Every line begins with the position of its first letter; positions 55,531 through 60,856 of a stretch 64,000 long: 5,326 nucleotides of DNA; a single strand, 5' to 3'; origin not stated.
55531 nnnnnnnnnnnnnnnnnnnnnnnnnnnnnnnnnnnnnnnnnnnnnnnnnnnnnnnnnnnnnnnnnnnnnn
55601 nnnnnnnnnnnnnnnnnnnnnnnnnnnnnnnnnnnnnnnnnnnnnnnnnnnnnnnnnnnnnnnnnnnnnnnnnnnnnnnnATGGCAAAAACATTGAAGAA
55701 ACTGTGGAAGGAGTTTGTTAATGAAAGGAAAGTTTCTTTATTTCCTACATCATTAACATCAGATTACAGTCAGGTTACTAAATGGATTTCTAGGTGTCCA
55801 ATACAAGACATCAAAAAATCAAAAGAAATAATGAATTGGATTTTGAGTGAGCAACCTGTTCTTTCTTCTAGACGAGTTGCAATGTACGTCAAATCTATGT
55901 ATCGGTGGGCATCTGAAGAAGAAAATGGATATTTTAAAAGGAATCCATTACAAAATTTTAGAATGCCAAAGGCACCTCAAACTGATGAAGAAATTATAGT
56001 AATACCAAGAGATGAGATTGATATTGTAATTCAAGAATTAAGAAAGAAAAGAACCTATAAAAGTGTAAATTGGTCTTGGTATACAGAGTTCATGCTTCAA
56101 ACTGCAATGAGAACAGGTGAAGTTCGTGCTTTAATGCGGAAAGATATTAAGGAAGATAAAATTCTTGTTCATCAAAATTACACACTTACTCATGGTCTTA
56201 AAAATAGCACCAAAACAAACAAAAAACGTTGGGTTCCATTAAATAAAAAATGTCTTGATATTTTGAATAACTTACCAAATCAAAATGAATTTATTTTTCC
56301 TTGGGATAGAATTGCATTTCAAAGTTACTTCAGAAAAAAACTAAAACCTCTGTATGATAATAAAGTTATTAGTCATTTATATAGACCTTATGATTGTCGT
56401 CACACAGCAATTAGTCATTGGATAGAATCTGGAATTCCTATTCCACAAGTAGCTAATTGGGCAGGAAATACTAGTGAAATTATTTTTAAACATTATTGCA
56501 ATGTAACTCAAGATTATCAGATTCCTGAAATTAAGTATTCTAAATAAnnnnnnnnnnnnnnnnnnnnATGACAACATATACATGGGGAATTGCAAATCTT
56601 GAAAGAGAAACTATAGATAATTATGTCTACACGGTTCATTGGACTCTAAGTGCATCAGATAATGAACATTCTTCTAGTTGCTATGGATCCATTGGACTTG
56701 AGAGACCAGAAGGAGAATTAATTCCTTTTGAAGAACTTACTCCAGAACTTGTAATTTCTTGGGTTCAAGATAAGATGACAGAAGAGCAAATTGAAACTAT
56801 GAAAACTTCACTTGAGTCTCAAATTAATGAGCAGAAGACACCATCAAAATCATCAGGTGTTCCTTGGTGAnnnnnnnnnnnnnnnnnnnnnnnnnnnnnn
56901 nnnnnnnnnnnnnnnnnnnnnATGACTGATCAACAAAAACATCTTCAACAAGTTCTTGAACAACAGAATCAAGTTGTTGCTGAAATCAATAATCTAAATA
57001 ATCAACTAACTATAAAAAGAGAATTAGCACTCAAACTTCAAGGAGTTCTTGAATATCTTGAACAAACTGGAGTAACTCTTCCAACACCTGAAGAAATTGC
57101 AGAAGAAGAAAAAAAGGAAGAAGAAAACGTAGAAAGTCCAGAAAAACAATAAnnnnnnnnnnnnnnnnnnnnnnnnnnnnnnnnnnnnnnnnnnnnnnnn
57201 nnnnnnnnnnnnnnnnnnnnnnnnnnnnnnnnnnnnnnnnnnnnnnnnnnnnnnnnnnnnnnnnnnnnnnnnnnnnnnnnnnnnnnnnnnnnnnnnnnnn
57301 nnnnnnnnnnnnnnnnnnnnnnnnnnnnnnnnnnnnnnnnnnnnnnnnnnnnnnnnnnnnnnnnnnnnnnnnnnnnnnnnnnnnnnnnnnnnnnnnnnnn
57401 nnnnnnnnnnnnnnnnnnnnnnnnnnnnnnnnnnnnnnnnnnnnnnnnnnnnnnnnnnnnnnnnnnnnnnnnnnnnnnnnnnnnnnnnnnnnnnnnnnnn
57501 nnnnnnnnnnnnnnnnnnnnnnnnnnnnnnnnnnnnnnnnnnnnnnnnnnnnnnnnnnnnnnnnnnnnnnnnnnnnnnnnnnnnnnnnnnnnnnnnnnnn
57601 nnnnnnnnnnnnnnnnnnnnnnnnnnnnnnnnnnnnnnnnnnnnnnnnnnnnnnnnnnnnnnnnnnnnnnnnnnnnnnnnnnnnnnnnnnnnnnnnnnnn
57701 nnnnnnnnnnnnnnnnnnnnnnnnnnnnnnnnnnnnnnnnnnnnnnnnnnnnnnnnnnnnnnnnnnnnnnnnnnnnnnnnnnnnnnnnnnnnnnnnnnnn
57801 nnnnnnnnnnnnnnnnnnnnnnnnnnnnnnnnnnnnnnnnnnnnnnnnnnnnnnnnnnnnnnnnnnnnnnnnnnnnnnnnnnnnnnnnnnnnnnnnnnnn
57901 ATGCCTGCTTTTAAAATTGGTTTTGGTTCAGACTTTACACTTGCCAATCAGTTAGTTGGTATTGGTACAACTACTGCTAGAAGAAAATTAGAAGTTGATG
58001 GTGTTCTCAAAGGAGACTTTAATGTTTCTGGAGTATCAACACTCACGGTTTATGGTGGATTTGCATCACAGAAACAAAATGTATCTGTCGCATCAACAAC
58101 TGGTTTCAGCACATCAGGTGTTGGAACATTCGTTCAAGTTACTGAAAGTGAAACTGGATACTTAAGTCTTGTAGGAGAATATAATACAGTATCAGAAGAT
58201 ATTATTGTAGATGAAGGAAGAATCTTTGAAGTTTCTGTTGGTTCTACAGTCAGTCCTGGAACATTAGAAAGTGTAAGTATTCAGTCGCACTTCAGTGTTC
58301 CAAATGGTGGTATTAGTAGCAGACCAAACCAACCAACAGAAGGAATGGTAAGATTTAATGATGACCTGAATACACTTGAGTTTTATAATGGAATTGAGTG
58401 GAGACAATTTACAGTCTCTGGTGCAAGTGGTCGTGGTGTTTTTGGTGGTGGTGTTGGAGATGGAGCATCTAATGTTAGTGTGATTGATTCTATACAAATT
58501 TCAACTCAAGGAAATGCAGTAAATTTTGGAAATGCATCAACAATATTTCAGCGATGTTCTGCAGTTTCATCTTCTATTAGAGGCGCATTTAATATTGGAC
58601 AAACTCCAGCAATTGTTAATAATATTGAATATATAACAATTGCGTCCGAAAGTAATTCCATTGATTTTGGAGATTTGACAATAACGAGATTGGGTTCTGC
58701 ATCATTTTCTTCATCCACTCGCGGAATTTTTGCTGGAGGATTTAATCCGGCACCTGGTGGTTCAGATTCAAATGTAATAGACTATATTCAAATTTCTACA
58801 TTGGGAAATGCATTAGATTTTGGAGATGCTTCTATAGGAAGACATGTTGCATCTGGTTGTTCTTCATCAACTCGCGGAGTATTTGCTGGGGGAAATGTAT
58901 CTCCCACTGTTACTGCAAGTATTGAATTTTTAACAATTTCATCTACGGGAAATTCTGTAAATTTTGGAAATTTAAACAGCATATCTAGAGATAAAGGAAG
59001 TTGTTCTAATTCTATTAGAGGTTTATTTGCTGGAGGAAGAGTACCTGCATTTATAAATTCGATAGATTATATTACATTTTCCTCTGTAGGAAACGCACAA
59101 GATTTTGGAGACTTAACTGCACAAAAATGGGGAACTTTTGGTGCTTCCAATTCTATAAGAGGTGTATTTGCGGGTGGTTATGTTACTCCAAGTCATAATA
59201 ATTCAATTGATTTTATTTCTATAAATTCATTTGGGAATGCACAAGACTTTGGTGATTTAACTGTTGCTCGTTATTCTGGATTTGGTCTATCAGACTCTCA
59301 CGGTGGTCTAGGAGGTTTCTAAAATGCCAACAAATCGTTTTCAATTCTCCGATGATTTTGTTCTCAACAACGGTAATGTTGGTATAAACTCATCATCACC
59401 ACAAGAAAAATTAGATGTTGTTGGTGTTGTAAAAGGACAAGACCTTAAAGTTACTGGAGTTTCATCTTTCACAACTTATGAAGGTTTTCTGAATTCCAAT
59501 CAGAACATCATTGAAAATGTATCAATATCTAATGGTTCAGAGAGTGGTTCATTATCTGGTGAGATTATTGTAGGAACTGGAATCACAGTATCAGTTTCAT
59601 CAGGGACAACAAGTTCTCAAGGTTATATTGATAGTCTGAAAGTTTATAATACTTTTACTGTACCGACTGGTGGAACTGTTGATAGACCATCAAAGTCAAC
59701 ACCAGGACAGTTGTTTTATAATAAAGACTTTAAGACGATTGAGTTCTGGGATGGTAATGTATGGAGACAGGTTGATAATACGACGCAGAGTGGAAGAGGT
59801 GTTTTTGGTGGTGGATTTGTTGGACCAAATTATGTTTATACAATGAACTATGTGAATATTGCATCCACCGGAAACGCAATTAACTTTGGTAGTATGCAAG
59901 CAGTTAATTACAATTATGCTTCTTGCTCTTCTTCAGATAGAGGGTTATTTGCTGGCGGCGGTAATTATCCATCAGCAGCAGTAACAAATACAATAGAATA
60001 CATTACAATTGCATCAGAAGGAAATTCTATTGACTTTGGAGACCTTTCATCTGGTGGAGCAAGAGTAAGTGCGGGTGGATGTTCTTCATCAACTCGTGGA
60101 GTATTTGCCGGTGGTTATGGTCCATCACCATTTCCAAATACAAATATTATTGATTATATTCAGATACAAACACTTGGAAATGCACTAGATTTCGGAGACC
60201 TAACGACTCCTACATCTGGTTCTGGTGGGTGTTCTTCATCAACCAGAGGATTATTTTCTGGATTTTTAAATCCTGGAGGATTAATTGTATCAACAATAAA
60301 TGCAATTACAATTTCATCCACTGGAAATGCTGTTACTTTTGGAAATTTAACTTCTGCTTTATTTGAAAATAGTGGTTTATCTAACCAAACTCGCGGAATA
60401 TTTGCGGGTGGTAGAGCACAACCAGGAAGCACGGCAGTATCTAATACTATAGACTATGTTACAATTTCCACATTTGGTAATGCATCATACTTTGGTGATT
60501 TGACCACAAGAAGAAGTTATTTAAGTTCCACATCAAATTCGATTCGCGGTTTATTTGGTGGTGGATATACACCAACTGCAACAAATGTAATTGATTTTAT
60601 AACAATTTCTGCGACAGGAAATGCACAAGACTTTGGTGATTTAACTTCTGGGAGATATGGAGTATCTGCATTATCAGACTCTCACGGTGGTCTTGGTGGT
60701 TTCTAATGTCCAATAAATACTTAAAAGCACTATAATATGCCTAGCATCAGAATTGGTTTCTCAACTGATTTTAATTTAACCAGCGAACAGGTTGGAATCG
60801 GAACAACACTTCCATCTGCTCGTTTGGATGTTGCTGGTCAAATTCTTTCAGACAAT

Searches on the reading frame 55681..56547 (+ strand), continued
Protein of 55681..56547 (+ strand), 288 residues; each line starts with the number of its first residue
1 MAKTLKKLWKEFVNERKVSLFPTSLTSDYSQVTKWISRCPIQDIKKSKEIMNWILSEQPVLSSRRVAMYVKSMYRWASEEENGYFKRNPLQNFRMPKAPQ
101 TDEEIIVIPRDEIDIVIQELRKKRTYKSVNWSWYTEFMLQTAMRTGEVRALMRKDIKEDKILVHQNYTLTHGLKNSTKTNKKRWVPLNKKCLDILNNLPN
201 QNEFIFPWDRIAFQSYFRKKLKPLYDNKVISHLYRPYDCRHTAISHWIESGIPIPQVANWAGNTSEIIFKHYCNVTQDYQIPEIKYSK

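Call 53: find_encoding_contigs(protein=P0004, flank=5000, max_places=2)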
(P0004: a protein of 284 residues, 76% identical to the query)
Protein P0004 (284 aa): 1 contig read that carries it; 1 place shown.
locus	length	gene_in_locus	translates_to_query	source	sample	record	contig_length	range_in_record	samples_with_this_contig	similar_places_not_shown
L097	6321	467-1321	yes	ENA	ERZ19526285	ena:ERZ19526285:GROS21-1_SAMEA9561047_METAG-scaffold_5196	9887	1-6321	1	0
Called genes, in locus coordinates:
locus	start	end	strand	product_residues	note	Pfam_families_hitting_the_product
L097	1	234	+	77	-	?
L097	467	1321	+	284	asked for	PF00589:Phage_integrase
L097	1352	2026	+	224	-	PF13529:Peptidase_C39_2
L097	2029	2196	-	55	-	-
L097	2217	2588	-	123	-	-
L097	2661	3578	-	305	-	-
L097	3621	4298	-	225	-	-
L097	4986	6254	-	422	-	-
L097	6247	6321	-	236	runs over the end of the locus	-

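Call 54: find_encoding_contigs(protein=P0016, flank=3000, max_places=2)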
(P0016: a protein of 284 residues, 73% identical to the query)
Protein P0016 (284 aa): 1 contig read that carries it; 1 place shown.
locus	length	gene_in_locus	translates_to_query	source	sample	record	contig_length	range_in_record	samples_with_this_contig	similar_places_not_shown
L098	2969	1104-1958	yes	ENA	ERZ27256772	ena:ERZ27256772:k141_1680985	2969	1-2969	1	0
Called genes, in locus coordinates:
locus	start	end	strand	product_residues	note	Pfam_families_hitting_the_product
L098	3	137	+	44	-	?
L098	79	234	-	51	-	-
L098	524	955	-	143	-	PF01844:HNH, PF14279:HNH_5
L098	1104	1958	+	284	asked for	PF00589:Phage_integrase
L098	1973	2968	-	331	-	?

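Call 60: search_protein_families(library=phrogs, proteins=[L072:3234-3731:+, L094:4531-4791:+], max_evalue=0.01)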
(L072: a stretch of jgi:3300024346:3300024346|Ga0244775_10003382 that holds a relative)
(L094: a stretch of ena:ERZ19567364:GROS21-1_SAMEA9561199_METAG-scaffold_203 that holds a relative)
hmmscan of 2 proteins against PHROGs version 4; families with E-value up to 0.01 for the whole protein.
L072:3234-3731:+ (165 aa): 17 families
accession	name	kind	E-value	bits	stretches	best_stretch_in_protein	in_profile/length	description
phrog_99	-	DNA, RNA and nucleotide metabolism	2.7e-60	206.1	1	6-164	107-266/383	HNH endonuclease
phrog_4578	-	DNA, RNA and nucleotide metabolism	1.2e-33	116.8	1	60-165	15-122/130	HNH endonuclease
phrog_3593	-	DNA, RNA and nucleotide metabolism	7.6e-25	88.8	1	40-158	76-197/210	HNH endonuclease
phrog_59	-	DNA, RNA and nucleotide metabolism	2.7e-13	51.1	1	40-151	171-291/423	HNH endonuclease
phrog_374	-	DNA, RNA and nucleotide metabolism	2.4e-12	47.4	1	75-163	326-412/617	HNH endonuclease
phrog_36769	-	unknown function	5.1e-12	46.8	1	42-163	225-354/367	-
phrog_959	-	DNA, RNA and nucleotide metabolism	1.2e-11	45.6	1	20-121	22-123/138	HNH endonuclease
phrog_826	-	DNA, RNA and nucleotide metabolism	7.5e-09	36.5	1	25-103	75-159/281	HNH endonuclease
phrog_1492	-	DNA, RNA and nucleotide metabolism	4.7e-06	27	1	32-100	80-157/414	HNH endonuclease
phrog_13470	-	DNA, RNA and nucleotide metabolism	5.5e-06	27.6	1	101-147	86-132/152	HNH endonuclease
phrog_30377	-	DNA, RNA and nucleotide metabolism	7.2e-06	27.1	1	52-125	5-77/82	HNH endonuclease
phrog_33760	-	DNA, RNA and nucleotide metabolism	1.2e-05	26.2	1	112-164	1-53/58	HNH endonuclease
phrog_953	-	DNA, RNA and nucleotide metabolism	0.00016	22.1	1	93-159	296-363/420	HNH endonuclease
phrog_10822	-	DNA, RNA and nucleotide metabolism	0.00076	20.2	1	75-114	121-161/245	HNH endonuclease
phrog_14913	-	DNA, RNA and nucleotide metabolism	0.0022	19.1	1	75-105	61-91/149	HNH endonuclease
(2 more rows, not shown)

L094:4531-4791:+ (86 aa): 1 family
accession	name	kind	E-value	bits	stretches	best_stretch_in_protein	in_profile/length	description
phrog_6228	-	unknown function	5.3e-24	85.6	1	4-79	6-85/92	-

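Call 61: search_protein_families(library=ncbifam, proteins=[window:55681-56547:+], max_evalue=0.01)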
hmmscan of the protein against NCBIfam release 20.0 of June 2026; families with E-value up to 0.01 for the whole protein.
window:55681-56547:+ (288 aa): 4 families
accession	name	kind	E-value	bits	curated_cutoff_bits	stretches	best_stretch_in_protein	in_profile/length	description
TIGR02225.1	recomb_XerD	equivalog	1.5e-07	31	329.6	1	26-201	22-186/290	site-specific tyrosine recombinase XerD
TIGR02224.1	recomb_XerC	equivalog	3.1e-07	30.1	335.15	1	62-259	65-261/295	tyrosine recombinase XerC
NF040815.2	recomb_XerA_Arch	equivalog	6.1e-06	26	220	1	49-277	59-256/263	site-specific tyrosine recombinase/integron integrase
NF001399.0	PRK00283.1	subfamily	0.00044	19.6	279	1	58-197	68-192/300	tyrosine recombinase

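Call 87: get_annotated_region(hit=H13, flank=300)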
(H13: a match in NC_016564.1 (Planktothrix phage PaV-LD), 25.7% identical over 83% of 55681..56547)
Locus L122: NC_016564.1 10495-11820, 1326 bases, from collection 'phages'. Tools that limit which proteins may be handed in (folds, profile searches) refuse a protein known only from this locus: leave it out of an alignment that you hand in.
description: Planktothrix phage PaV-LD, complete genome.
organism: Planktothrix phage PaV-LD (NCBI taxid 994601)
taxonomy: Viruses; Duplodnaviria; Heunggongvirae; Uroviricota; Caudoviricetes
host: Planktothrix agardhii HAB637; source: -; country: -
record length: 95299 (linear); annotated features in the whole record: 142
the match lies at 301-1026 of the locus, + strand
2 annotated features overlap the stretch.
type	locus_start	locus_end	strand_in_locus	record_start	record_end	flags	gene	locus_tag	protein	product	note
CDS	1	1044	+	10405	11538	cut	-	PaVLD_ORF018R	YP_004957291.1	integrase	-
CDS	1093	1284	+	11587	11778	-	-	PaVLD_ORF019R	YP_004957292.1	hypothetical protein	-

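Call 88: get_annotated_region(hit=H17, flank=500)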
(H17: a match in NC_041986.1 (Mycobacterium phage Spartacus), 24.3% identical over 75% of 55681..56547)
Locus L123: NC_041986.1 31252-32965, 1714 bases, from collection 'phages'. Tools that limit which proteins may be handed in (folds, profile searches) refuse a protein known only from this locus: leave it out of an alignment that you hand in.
description: Mycobacterium phage Spartacus, complete genome.
organism: Mycobacterium phage Spartacus (NCBI taxid 1147141)
taxonomy: Viruses; Duplodnaviria; Heunggongvirae; Uroviricota; Caudoviricetes; Gracegardnervirinae; Cheoctovirus; Mycobacterium virus Spartacus
host: Mycobacterium smegmatis mc2 155; source: soil; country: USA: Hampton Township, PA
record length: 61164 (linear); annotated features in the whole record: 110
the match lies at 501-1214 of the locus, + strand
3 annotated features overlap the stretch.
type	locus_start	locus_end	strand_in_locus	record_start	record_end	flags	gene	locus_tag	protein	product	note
CDS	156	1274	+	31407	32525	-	41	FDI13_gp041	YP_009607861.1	integrase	gp41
CDS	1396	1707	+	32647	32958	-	42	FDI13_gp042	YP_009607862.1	RelE-like toxin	gp42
CDS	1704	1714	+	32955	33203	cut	43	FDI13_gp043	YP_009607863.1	antitoxin from a toxin-antitoxin system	gp43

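Call 89: get_annotated_region(hit=H14, flank=300)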
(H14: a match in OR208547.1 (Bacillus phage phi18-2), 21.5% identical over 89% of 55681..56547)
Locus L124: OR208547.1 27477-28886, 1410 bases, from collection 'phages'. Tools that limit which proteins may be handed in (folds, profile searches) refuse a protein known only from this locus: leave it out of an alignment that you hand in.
description: Bacillus phage phi18-2, complete genome.
organism: Bacillus phage phi18-2 (NCBI taxid 3062017)
taxonomy: Viruses; Duplodnaviria; Heunggongvirae; Uroviricota; Caudoviricetes
host: Bacillus subtilis 18; source: Bacterial powder; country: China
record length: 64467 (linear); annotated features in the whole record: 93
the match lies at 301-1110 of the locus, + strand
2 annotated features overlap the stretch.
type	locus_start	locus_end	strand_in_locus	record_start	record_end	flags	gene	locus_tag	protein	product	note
CDS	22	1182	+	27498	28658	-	-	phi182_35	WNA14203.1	tyrosine-type recombinase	GP35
CDS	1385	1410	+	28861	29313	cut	-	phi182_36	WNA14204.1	hypothetical protein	GP36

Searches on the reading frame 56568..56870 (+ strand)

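Call 4: search_protein_families(library=pfam, proteins=[window:56568-56870:+], max_evalue=0.01)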
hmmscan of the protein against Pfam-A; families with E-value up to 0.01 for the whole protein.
window:56568-56870:+ (100 aa): 1 family
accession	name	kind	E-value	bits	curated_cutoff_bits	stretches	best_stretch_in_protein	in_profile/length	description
PF25590.1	DUF7936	-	2.4e-32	112.2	27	1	1-100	1-103/103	Domain of unknown function (DUF7936)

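Call 60: search_protein_families(library=phrogs, proteins=[window:56568-56870:+], max_evalue=0.01)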
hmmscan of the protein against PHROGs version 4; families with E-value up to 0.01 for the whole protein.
window:56568-56870:+ (100 aa): 1 family
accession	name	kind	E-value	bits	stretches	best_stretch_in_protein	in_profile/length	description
phrog_7802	-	unknown function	6.3e-34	117.5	1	1-100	2-101/102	-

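Call 61: search_protein_families(library=ncbifam, proteins=[window:56568-56870:+], max_evalue=0.01)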
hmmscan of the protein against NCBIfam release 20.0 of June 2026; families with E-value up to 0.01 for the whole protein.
window:56568-56870:+ (100 aa): 0 families

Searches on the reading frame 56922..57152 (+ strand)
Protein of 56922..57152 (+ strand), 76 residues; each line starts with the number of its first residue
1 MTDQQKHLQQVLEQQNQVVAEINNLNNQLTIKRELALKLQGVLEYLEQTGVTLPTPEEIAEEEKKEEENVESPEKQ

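Call 4: search_protein_families(library=pfam, proteins=[window:56922-57152:+], max_evalue=0.01)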
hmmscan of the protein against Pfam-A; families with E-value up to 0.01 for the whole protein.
window:56922-57152:+ (76 aa): 0 families

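Call 60: search_protein_families(library=phrogs, proteins=[window:56922-57152:+], max_evalue=0.01)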
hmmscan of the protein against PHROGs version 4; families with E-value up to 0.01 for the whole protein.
window:56922-57152:+ (76 aa): 3 families
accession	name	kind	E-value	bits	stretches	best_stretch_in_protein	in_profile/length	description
phrog_20934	-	unknown function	1e-19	71.4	1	1-67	3-71/76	-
phrog_580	-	unknown function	2.1e-05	25.3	1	3-68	7-69/73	-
phrog_30909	-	unknown function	0.0031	18.5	1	1-60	1-59/66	-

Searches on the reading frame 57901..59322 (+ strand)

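Call 4: search_protein_families(library=pfam, proteins=[window:57901-59322:+], max_evalue=0.01)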
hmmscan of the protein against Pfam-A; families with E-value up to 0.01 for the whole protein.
window:57901-59322:+ (473 aa): 0 families

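Call 14: search_protein_families(library=phrogs, proteins=[window:57901-59322:+], max_evalue=0.001)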
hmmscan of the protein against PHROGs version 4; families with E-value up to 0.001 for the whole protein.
window:57901-59322:+ (473 aa): 6 families
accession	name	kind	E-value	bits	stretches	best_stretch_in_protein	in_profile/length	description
phrog_19111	-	unknown function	3.9e-14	53.2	1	242-467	49-274/443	-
phrog_1325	-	unknown function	7.3e-10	39.8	1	99-203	17-110/334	-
phrog_5621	-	unknown function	7.1e-09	36.3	1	120-211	31-117/396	-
phrog_2803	-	unknown function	2.7e-07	31.2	1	121-190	33-100/311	-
phrog_24138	-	unknown function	2.2e-06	28.2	1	120-180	31-90/347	-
phrog_25721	-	unknown function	7.6e-06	26.2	1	125-176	35-86/340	-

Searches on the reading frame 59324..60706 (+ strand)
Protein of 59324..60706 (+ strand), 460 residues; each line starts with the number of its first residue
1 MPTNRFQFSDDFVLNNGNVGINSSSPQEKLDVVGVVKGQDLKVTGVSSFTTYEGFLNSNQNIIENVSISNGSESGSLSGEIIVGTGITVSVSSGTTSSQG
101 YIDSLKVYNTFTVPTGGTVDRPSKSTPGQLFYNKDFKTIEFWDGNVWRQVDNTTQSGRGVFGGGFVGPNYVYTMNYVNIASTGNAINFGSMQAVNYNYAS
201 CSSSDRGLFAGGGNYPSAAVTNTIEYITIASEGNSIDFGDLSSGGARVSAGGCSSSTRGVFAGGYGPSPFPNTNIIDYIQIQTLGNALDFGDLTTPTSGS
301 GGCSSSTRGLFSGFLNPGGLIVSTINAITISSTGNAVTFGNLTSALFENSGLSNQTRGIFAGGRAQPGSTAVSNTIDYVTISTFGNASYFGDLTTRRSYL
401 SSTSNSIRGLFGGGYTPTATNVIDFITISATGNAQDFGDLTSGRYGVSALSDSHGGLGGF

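Call 14: search_protein_families(library=phrogs, proteins=[window:59324-60706:+], max_evalue=0.001)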
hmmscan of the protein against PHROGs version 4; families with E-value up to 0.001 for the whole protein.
window:59324-60706:+ (460 aa): 2 families
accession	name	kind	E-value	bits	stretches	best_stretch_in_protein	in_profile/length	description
phrog_19111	-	unknown function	1.4e-14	54.7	2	292-455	65-228/443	-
phrog_1325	-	unknown function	5.4e-07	30.4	1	88-160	18-91/334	-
